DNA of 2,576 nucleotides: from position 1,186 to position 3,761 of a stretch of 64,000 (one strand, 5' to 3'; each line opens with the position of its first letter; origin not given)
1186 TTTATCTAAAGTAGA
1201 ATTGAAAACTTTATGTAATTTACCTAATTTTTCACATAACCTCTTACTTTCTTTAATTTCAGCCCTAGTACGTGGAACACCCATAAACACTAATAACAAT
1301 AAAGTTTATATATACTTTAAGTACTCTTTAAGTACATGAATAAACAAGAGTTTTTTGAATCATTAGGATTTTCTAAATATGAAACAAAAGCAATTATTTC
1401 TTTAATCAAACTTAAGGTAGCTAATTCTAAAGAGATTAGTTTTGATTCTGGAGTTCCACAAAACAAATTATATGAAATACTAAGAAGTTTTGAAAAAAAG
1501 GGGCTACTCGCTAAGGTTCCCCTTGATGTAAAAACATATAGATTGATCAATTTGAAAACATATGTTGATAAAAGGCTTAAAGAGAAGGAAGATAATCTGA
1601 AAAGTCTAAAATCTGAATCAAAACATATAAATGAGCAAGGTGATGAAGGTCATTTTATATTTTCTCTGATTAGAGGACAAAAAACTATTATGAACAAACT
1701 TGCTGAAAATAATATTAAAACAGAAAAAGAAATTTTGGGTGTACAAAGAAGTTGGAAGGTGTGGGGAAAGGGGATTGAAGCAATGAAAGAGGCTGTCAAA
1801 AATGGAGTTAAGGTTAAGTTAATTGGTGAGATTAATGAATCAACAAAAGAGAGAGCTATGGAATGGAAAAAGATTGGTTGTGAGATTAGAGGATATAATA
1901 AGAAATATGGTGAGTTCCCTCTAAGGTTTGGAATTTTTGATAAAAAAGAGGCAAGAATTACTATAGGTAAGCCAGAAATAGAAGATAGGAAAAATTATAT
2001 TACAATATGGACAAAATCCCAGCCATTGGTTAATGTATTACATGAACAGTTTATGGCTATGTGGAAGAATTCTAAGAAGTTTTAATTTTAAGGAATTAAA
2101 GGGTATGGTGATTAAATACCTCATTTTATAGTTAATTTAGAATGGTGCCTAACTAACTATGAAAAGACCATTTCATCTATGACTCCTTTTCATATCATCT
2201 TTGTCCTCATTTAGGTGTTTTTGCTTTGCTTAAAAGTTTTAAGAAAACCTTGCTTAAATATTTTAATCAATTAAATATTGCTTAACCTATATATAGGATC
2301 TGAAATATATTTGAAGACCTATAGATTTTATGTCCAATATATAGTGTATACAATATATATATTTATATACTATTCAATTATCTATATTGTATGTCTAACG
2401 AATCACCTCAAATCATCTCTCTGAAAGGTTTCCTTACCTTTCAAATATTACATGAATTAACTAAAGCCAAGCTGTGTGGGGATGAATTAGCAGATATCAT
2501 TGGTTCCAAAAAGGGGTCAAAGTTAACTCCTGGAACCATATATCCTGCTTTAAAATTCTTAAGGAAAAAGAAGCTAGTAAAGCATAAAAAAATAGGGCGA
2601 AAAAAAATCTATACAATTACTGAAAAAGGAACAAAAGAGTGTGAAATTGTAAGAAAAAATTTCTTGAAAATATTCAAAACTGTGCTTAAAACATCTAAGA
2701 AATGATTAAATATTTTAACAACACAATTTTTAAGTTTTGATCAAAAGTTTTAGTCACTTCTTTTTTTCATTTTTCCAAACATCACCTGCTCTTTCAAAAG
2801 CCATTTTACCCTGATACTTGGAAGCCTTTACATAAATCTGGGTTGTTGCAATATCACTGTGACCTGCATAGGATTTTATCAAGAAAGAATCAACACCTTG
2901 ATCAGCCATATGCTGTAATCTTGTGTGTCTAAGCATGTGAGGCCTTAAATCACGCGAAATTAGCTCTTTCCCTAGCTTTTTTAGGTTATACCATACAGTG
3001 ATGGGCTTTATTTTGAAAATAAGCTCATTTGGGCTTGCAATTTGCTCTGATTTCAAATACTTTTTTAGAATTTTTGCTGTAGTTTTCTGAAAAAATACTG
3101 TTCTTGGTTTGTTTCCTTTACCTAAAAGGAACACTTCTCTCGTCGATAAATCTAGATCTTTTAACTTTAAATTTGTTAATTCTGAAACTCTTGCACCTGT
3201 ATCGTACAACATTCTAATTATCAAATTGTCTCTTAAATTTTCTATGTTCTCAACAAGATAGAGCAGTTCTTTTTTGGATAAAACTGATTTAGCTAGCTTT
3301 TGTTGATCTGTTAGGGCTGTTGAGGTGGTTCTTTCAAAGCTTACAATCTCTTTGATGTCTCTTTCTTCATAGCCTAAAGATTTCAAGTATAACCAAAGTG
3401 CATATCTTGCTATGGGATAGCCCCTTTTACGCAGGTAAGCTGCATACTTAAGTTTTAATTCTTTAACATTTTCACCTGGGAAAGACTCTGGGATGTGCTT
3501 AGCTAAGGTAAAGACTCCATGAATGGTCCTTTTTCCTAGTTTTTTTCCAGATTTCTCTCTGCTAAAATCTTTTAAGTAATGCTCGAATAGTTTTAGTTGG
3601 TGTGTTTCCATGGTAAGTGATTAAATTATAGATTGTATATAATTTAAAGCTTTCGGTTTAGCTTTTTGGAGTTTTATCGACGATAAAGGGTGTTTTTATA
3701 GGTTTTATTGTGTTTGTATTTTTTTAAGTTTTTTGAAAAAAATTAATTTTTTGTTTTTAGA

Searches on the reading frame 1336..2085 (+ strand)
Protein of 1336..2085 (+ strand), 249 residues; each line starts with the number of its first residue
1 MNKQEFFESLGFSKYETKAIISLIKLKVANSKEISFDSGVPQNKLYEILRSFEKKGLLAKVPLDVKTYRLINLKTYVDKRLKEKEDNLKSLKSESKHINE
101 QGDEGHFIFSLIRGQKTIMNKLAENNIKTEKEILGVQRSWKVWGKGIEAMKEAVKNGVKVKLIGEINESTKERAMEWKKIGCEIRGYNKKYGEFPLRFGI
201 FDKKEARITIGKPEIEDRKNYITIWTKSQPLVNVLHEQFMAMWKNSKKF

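Call 36: find_encoding_contigs(protein=window:1336-2085:+, flank=10000, max_places=4)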
Protein window:1336-2085:+ (249 aa): 23 contigs read that carry it; 4 places shown.
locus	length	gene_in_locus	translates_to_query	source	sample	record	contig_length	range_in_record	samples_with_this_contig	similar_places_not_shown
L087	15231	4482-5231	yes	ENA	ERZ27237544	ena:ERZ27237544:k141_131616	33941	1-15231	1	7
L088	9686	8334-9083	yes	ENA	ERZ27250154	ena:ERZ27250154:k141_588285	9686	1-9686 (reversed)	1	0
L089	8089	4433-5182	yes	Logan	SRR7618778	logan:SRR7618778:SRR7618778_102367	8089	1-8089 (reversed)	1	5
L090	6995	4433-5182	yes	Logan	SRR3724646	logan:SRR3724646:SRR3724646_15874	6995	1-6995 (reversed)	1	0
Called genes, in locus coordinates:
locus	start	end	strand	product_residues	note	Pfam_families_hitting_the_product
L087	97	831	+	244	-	PF02535:Zip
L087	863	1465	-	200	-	-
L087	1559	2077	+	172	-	-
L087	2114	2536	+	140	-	-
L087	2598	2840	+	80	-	-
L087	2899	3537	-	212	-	PF01712:dNK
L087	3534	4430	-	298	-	-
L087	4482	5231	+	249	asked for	PF01978:TrmB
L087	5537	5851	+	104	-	PF03551:PadR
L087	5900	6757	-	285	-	PF00589:Phage_integrase, PF22823:MrpR_C_cat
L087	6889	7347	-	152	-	PF18931:DUF5680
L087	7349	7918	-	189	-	-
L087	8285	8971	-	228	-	-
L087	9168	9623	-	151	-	-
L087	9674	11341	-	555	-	PF03485:Arg_tRNA_synt_N, PF00750:tRNA-synt_1d, PF05746:DALR_1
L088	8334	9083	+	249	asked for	PF01978:TrmB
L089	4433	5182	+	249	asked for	PF01978:TrmB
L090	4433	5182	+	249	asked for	PF01978:TrmB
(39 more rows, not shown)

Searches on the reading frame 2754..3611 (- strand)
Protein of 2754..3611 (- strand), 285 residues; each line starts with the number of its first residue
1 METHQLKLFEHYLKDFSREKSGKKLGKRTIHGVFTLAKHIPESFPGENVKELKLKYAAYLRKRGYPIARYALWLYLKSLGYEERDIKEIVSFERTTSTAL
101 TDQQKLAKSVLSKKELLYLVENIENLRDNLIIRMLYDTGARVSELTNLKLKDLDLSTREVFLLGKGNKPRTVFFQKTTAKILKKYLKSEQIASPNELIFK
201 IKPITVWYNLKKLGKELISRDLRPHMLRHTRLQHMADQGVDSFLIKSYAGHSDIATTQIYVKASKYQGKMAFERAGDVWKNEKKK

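Call 64: search_protein_families(library=pfam, proteins=[window:2754-3611:-], max_evalue=0.001)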
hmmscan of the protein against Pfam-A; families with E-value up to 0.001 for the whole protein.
window:2754-3611:- (285 aa): 1 family
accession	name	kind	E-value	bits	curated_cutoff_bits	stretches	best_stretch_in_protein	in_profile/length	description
PF00589.27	Phage_integrase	-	6.7e-34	117.6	27.1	1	110-265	2-170/172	Phage integrase family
